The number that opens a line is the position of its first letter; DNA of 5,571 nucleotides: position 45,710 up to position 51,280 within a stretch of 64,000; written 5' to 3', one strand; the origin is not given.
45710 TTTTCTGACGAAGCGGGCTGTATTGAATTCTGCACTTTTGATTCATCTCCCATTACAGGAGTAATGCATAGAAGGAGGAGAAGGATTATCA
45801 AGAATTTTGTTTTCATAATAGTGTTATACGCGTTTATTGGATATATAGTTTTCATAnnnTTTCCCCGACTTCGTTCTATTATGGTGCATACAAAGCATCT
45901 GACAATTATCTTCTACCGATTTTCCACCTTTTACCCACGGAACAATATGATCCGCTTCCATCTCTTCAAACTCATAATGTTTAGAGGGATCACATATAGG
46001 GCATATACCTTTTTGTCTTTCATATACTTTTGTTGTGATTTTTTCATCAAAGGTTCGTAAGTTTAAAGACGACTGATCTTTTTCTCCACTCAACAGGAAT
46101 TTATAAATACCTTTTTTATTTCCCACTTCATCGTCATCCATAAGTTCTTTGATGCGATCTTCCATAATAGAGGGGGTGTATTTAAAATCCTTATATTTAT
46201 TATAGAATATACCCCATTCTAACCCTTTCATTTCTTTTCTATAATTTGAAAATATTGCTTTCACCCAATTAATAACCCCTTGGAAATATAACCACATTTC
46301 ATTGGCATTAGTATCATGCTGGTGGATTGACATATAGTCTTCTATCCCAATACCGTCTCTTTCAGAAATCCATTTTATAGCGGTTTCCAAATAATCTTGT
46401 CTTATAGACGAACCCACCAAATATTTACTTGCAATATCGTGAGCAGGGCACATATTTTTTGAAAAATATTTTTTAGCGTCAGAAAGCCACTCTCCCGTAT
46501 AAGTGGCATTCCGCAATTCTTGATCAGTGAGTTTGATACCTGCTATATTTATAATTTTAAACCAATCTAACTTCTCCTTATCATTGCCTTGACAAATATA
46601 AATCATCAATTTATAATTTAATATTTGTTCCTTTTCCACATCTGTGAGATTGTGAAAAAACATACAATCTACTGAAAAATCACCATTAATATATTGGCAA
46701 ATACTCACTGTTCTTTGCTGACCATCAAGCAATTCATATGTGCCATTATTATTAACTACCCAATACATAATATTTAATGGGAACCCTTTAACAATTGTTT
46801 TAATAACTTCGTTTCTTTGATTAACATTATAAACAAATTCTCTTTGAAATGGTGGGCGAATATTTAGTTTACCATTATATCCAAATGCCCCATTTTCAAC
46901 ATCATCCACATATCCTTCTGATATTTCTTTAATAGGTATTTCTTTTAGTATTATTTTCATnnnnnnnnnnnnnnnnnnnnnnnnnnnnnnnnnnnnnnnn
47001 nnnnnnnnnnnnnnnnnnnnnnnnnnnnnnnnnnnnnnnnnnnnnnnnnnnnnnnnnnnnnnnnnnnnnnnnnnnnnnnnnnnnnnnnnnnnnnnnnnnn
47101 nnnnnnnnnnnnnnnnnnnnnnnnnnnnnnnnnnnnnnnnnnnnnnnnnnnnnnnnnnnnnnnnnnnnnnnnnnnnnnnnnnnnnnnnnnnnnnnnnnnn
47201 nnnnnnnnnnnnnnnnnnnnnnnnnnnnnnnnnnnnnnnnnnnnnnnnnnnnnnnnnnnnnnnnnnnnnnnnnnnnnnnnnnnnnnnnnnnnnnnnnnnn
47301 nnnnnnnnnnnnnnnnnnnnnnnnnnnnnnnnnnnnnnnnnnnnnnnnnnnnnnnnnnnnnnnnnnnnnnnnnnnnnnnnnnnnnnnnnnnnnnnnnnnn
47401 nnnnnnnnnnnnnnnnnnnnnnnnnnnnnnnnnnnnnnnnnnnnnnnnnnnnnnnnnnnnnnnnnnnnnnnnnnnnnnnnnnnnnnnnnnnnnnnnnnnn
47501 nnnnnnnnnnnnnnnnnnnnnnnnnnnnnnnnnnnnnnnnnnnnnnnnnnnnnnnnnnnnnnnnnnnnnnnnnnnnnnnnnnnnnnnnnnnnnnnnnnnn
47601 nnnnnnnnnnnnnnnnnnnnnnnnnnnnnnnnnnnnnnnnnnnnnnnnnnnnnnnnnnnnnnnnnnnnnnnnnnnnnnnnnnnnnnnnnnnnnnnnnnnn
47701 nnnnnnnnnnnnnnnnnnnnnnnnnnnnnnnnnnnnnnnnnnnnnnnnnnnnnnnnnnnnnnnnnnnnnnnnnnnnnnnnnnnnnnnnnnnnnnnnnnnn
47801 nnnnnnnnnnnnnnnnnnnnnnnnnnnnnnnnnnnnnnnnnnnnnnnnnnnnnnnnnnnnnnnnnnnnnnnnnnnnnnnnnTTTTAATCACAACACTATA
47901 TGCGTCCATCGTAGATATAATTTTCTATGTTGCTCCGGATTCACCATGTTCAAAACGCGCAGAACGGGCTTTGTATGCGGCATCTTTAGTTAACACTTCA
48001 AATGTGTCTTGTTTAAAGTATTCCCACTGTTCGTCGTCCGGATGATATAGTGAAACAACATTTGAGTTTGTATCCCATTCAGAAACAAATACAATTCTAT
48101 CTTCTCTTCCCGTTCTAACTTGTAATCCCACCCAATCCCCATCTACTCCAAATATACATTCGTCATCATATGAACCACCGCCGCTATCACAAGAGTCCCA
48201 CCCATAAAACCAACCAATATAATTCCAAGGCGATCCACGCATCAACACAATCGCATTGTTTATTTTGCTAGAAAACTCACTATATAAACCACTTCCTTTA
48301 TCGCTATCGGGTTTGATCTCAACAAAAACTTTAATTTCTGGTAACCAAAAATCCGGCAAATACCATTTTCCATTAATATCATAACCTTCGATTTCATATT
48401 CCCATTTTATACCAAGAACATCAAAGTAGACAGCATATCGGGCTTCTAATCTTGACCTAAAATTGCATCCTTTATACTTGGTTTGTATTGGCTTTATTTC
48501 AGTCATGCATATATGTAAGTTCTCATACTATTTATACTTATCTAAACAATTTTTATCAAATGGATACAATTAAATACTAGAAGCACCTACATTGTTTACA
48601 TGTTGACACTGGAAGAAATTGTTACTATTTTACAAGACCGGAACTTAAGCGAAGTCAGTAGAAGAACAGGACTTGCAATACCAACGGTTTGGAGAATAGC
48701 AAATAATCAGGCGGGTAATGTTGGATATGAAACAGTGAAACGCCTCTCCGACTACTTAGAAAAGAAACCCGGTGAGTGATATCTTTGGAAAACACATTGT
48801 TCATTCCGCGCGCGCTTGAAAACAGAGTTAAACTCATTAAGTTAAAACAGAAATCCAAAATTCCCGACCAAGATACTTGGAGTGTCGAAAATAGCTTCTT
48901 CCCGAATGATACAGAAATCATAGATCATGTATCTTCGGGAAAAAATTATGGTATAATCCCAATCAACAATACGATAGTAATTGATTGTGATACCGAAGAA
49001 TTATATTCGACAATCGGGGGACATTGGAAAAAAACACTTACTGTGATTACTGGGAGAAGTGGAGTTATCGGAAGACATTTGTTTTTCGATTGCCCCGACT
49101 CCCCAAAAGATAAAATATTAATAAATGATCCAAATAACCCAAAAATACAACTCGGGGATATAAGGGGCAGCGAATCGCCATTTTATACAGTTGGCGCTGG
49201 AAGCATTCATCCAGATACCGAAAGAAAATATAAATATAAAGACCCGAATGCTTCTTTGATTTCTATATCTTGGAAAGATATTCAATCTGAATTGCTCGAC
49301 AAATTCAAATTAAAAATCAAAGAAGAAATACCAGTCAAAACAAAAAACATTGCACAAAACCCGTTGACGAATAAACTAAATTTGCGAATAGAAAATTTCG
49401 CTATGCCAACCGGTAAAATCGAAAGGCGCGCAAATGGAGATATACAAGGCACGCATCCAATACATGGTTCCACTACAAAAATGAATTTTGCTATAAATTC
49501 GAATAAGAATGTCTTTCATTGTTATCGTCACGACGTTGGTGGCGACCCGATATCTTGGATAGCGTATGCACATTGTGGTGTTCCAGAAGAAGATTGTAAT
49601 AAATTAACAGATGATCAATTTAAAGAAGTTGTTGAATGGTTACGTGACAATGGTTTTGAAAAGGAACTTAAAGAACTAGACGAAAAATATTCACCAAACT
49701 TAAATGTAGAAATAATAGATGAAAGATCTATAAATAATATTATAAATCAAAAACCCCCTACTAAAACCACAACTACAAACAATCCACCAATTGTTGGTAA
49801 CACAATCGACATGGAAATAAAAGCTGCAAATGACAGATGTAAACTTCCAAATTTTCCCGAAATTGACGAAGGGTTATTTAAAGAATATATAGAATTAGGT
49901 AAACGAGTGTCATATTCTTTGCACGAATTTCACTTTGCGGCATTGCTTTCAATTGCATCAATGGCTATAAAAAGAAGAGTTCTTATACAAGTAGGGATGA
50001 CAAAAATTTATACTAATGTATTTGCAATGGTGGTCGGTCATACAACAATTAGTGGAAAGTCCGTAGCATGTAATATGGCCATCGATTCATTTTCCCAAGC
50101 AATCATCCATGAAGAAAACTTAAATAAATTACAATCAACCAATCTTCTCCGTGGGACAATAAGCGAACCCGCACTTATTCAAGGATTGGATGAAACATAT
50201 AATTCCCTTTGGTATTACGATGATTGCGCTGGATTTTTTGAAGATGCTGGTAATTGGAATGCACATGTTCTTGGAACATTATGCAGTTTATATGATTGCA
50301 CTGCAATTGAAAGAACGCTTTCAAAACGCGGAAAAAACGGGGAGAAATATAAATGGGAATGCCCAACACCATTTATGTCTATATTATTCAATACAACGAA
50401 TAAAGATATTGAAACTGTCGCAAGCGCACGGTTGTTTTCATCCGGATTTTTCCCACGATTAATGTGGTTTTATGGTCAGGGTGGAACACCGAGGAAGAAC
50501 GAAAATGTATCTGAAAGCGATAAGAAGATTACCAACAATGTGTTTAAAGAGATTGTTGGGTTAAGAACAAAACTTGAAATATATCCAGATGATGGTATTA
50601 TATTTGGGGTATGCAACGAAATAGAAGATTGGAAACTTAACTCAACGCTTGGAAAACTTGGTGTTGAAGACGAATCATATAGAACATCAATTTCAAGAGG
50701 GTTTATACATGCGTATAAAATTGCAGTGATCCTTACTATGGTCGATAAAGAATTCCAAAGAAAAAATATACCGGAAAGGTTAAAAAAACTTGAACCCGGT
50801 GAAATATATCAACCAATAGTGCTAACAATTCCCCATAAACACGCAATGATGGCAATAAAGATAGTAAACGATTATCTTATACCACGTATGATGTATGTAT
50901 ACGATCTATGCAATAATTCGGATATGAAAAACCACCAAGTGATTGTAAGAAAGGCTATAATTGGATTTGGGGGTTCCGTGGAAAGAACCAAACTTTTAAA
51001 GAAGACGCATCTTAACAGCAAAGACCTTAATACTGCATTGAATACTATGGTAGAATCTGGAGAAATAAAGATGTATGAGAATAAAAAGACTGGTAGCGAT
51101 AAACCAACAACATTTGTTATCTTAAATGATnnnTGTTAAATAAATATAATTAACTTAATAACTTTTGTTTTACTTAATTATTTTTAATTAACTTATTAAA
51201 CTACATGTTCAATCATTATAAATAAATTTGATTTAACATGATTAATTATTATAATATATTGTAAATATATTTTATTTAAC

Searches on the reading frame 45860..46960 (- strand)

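Call 29: search_protein_families(library=pfam, proteins=[window:45860-46960:-], max_evalue=0.001)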
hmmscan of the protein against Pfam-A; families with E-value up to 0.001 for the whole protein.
window:45860-46960:- (367 aa): 3 families
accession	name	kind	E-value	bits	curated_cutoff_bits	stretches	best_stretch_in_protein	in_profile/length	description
PF03235.19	GmrSD_N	-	5.6e-18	66.2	33.2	1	34-154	13-198/199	GmrSD restriction endonuclease, N-terminal domain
PF01844.29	HNH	-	4e-09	36.9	21.4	1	320-365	1-45/47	HNH endonuclease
PF14279.12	HNH_5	-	0.00041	20.6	27.5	1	320-359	1-38/56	HNH endonuclease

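Call 30: search_protein_families(library=phrogs, proteins=[window:45860-46960:-], max_evalue=0.001)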
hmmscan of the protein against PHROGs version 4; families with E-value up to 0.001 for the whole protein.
window:45860-46960:- (367 aa): 15 families
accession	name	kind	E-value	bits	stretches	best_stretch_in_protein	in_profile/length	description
phrog_2598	-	unknown function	1.6e-21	77.8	1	29-162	43-187/352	-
phrog_1583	-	unknown function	6.8e-20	72.1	1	23-153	32-172/417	-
phrog_1035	-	DNA, RNA and nucleotide metabolism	1.7e-09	38.9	1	308-366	146-212/271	endonuclease VII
phrog_333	-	DNA, RNA and nucleotide metabolism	3.2e-09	38.1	1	303-365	20-79/138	HNH endonuclease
phrog_26759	-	unknown function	2.6e-08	33.6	1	29-98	20-92/593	-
phrog_589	-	DNA, RNA and nucleotide metabolism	3.5e-08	34.4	1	310-365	84-139/179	HNH endonuclease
phrog_338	-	DNA, RNA and nucleotide metabolism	4.6e-08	33.8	1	310-365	202-260/340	HNH endonuclease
phrog_6050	-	DNA, RNA and nucleotide metabolism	5.7e-08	33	1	303-366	297-359/402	HNH endonuclease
phrog_144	-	DNA, RNA and nucleotide metabolism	9.9e-08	32.8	1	306-365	73-133/175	HNH endonuclease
phrog_8660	-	DNA, RNA and nucleotide metabolism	8.3e-07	30.3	1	305-365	112-177/196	HNH endonuclease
phrog_1271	-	DNA, RNA and nucleotide metabolism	1.2e-06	29.2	1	303-366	251-317/361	HNH endonuclease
phrog_7785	-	DNA, RNA and nucleotide metabolism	2.3e-06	28.6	1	302-365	55-112/147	HNH endonuclease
phrog_2214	-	DNA, RNA and nucleotide metabolism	3.7e-05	24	1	305-365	181-237/429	HNH endonuclease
phrog_5956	-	DNA, RNA and nucleotide metabolism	8.1e-05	23.3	1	305-364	47-107/138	HNH endonuclease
phrog_16726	-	DNA, RNA and nucleotide metabolism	0.0009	20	0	307-365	83-141/308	HNH endonuclease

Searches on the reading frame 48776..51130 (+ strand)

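Call 29: search_protein_families(library=pfam, proteins=[window:48776-51130:+], max_evalue=0.001)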
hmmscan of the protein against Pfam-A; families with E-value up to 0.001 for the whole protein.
window:48776-51130:+ (785 aa): 2 families
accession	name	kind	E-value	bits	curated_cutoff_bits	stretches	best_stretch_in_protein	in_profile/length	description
PF09250.16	Prim-Pol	-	9e-07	29.9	22.8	1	15-155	6-146/158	Bifunctional DNA primase/polymerase, N-terminal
PF13148.11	DUF3987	-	0.0001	22.1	27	0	457-656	125-330/364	Protein of unknown function (DUF3987)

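Call 30: search_protein_families(library=phrogs, proteins=[window:48776-51130:+], max_evalue=0.001)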
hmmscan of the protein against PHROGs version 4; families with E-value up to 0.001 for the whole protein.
window:48776-51130:+ (785 aa): 6 families
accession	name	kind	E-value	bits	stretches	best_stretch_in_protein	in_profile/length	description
phrog_3022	-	DNA, RNA and nucleotide metabolism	1.5e-15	57.7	1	382-586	377-583/788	DNA primase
phrog_10514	-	DNA, RNA and nucleotide metabolism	2.4e-13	50.2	1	347-569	327-538/750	DNA primase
phrog_5311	-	DNA, RNA and nucleotide metabolism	1.3e-11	44.5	0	369-431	268-327/692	helicase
phrog_1156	-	DNA, RNA and nucleotide metabolism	1.5e-07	31.4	1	12-162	19-173/855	DNA primase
phrog_47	-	DNA, RNA and nucleotide metabolism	2.8e-05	23.8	1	214-319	42-126/947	DNA primase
phrog_14296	-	DNA, RNA and nucleotide metabolism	0.00092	19.3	0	382-653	18-285/417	DNA primase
